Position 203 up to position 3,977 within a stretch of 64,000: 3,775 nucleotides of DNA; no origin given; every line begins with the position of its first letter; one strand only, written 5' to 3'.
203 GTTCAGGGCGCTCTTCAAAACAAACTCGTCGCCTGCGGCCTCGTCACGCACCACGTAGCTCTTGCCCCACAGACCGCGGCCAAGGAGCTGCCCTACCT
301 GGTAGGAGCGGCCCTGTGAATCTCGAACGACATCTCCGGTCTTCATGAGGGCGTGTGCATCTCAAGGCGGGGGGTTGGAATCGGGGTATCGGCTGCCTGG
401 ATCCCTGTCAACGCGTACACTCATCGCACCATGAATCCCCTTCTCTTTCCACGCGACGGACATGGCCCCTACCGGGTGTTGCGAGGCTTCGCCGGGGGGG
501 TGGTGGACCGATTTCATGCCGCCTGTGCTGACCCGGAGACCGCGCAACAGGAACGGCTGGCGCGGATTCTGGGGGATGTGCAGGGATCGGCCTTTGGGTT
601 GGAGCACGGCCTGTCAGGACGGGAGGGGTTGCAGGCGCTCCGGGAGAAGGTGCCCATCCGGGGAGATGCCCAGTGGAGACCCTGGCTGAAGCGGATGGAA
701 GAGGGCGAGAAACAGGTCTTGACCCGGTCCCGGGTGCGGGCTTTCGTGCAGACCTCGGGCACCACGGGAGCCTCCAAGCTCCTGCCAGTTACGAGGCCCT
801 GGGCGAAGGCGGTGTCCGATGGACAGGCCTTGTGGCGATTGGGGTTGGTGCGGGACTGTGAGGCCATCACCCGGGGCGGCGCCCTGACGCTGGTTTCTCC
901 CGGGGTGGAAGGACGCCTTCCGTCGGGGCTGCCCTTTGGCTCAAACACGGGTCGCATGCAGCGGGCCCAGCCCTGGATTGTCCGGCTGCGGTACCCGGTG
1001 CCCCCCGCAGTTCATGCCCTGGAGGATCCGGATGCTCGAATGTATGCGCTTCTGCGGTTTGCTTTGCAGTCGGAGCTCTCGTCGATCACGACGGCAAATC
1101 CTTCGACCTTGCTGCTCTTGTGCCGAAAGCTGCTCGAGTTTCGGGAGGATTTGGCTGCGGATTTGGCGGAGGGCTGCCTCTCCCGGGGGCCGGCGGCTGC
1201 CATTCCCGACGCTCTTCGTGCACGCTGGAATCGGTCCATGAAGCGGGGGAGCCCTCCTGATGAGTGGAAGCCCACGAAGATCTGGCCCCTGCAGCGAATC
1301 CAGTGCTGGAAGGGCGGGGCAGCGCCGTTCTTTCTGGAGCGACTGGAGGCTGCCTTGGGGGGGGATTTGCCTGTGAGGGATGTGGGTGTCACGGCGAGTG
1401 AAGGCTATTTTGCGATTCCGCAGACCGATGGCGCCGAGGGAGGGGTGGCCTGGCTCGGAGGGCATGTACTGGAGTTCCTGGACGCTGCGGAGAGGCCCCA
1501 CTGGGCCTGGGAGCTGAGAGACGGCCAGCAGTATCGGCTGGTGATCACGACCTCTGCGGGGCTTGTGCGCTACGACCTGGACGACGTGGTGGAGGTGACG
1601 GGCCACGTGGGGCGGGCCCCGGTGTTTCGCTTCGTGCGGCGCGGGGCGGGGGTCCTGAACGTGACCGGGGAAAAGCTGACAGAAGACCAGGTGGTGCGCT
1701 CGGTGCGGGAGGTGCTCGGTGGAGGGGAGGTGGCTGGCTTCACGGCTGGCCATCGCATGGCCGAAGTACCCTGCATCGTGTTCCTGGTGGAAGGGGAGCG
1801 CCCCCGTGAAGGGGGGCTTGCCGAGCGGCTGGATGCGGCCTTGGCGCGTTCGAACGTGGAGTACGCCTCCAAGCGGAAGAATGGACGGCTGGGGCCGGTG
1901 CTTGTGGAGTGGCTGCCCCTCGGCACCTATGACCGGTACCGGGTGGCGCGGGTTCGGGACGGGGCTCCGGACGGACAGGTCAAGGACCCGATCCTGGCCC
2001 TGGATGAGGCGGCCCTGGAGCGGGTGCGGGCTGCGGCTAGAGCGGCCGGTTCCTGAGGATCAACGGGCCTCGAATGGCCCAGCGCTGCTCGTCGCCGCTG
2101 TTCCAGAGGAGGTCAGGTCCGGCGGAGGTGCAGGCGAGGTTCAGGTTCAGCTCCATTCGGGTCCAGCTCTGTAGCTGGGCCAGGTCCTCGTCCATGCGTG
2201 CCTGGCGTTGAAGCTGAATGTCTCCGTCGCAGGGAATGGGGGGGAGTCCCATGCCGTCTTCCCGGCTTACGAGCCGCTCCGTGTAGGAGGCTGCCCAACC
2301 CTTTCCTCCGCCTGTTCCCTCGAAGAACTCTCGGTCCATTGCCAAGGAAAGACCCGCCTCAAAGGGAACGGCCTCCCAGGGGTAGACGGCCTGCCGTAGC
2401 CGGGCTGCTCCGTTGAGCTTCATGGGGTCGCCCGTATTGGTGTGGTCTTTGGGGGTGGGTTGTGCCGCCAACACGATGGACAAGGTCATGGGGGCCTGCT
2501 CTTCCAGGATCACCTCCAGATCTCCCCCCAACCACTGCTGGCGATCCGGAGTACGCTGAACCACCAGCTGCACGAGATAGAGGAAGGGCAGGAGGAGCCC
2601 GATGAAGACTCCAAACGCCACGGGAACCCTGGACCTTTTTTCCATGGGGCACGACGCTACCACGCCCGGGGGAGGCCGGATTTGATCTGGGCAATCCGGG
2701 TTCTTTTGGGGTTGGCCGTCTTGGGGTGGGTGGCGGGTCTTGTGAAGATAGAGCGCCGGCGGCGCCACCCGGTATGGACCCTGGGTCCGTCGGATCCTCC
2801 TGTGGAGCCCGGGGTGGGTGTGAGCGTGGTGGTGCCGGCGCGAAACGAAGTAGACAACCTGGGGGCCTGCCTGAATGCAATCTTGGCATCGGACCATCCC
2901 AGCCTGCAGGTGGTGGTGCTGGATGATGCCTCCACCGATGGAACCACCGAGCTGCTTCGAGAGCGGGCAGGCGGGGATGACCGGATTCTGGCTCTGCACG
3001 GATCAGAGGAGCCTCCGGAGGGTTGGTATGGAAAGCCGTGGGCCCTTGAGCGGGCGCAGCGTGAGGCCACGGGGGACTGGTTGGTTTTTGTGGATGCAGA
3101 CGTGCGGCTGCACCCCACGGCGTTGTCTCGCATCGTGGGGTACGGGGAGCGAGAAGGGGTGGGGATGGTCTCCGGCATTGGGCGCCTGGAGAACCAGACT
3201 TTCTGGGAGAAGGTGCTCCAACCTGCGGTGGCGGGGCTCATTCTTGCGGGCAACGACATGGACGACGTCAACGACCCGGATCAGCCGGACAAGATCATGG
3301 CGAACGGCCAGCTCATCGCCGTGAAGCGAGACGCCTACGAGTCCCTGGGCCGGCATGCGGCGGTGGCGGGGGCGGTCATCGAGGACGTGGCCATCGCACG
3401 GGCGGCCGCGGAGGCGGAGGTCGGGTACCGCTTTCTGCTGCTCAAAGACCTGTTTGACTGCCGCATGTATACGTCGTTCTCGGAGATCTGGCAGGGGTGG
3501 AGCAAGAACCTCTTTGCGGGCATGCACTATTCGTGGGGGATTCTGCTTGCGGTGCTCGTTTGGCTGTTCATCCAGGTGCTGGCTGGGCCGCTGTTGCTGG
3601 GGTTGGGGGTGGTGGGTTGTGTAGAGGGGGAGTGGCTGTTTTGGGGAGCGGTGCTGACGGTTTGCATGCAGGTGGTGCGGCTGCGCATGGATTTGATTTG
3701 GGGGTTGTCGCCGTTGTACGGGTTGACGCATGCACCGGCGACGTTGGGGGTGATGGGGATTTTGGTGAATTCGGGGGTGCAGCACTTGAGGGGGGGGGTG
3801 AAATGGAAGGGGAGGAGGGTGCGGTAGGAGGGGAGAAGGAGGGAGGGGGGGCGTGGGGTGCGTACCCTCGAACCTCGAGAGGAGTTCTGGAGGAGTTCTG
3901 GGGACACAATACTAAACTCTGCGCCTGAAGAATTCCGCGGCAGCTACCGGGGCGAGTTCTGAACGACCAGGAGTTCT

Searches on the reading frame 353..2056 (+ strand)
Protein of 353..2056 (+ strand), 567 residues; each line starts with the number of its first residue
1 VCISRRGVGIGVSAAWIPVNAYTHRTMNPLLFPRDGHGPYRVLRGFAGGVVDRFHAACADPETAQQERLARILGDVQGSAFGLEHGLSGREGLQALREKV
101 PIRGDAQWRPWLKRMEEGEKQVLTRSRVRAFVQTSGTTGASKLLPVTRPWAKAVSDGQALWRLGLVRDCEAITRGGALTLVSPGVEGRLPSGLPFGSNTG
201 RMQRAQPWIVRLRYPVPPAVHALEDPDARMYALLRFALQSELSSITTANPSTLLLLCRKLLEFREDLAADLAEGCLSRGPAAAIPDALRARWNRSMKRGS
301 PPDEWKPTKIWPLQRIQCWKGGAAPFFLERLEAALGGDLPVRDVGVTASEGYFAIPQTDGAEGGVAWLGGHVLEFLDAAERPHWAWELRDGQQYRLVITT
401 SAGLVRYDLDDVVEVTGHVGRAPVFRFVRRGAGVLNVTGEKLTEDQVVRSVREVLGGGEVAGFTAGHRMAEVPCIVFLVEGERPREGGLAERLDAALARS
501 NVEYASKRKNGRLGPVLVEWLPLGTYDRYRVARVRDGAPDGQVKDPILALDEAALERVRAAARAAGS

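Call 4: search_protein_families(library=pfam, proteins=[window:353-2056:+], max_evalue=0.01)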
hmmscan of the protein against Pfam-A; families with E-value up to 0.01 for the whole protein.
window:353-2056:+ (567 aa): 3 families
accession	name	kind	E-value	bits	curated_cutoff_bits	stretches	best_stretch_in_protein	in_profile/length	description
PF03321.19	GH3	-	1.4e-42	146.4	23.6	1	52-340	3-303/304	GH3 family N-terminal domain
PF23571.1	GH3_M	-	4.6e-15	55.9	23.6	1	382-430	27-75/75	GH3 family central domain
PF23572.1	GH3_C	-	9.1e-14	52.6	23.6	1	446-551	5-117/119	GH3 family C-terminal domain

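Call 26: search_protein_families(library=ncbifam, proteins=[window:353-2056:+], max_evalue=0.01)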
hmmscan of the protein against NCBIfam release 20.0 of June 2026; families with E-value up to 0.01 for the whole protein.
window:353-2056:+ (567 aa): 1 family
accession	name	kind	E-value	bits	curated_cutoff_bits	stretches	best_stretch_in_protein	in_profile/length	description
NF052613.1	OlsH_GH3_orni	equivalog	9.5e-16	57.4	620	2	57-263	34-243/524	lyso-ornithine lipid synthetase OlsH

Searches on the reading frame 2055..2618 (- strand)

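Call 64: search_protein_families(library=pfam, proteins=[window:2055-2618:-], max_evalue=5)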
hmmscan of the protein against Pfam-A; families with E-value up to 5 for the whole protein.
window:2055-2618:- (188 aa): 1 family
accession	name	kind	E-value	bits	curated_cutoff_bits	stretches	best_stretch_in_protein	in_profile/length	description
PF24837.1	AMIN-like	-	0.24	11.9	27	1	99-137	21-56/129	AMIN-like domain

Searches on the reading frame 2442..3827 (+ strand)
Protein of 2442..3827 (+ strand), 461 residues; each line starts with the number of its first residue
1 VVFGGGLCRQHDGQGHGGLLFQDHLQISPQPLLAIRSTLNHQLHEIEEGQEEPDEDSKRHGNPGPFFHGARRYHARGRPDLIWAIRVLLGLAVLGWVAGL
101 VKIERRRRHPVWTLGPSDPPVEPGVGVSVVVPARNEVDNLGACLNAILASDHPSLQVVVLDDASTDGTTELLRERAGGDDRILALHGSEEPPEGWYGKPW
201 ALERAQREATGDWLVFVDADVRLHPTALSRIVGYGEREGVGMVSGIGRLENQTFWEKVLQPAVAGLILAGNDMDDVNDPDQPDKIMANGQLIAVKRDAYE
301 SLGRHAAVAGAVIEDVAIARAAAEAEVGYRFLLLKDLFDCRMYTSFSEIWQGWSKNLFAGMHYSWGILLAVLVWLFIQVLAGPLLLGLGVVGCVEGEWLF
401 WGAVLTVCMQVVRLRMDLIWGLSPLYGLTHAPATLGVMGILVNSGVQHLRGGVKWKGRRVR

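Call 4: search_protein_families(library=pfam, proteins=[window:2442-3827:+], max_evalue=0.01)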
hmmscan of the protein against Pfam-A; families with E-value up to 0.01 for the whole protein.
window:2442-3827:+ (461 aa): 5 families
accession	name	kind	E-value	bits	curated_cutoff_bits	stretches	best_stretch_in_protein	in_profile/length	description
PF00535.33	Glycos_transf_2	-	5.8e-24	85.4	23.3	1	128-263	1-131/168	Glycosyl transferase family 2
PF13641.12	Glyco_tranf_2_3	-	4.1e-21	76.5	27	1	127-331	3-203/230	Glycosyltransferase like family 2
PF13506.12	Glyco_transf_21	-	8.1e-11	42.1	21.7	1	191-351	11-167/174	Glycosyl transferase family 21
PF13704.12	Glyco_tranf_2_4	-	8.7e-06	26.6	27.5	1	134-220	1-81/98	Glycosyl transferase family 2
PF13632.12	Glyco_trans_2_3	-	0.00037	20.8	27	1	213-390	1-174/198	Glycosyl transferase family group 2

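Call 26: search_protein_families(library=ncbifam, proteins=[window:2442-3827:+], max_evalue=0.01)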
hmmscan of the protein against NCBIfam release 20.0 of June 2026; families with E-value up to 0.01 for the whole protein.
window:2442-3827:+ (461 aa): 19 families
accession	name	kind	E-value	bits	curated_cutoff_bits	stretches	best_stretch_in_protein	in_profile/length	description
TIGR03469.1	HpnB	hypoth_equivalog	1.4e-45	156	379.25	1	127-459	46-383/386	hopene-associated glycosyltransferase HpnB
NF045692.1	OglycostaseCruG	equivalog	2.2e-40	138.8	600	1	114-432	30-351/386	2'-O-glycosyltransferase CruG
TIGR03937.1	PgaC_IcaA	equivalog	5.2e-14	52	422.3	1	124-253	44-169/407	poly-beta-1,6-N-acetyl-D-glucosamine synthase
TIGR04283.1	glyco_like_mftF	equivalog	1.8e-12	47.4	182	1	127-324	1-171/221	TIGR04283 family arsenosugar biosynthesis glycosyltransferase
TIGR03965.1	mycofact_glyco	equivalog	6.1e-11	41.9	280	1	126-245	75-189/467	mycofactocin biosynthesis glycosyltransferase MftF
NF010496.0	PRK13915.1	equivalog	3.4e-10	39.5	262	1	125-233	31-140/307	glucosyl-3-phosphoglycerate synthase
NF041875.1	EPS_EpsD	equivalog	8.2e-09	35.3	370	1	127-230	1-99/325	exopolysaccharide biosynthesis glycosyltransferase EpsD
NF038299.1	EPS_HpsN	equivalog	3.3e-08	32.9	425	1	127-245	3-117/317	hormogonium polysaccharide biosynthesis glycosyltransferase HpsN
NF007482.0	PRK10073.1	equivalog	3.6e-08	32.8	423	1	127-233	8-108/334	glycosyltransferase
NF047683.1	TeichurnBiosyTuaG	equivalog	9.3e-08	32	400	1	127-234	8-110/252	teichuronic acid biosynthesis protein TuaG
TIGR03472.1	HpnI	equivalog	2.4e-07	29.9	310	1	127-351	43-263/373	bacteriohopanetetrol glucosamine biosynthesis glycosyltransferase HpnI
NF050050.1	ProtGlycPglI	equivalog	1.1e-06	28.3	500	1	127-233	4-106/306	GalNAc(5)-diNAcBac-PP-undecaprenol beta-1,3-glucosyltransferase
NF053846.1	glyco_with_XrtP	equivalog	5e-06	25.5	520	1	129-228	45-151/440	XrtP-associated glycosyltransferase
NF007986.1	PRK10714.1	equivalog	6.4e-06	25.4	529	1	127-252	8-131/316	undecaprenyl-phosphate 4-deoxy-4-formamido-L-arabinose transferase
NF041865.1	EpsU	equivalog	8.1e-06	25.1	700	1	119-255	33-167/394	exopolysaccharide biosynthesis GT2 family glycosyltransferase EpsU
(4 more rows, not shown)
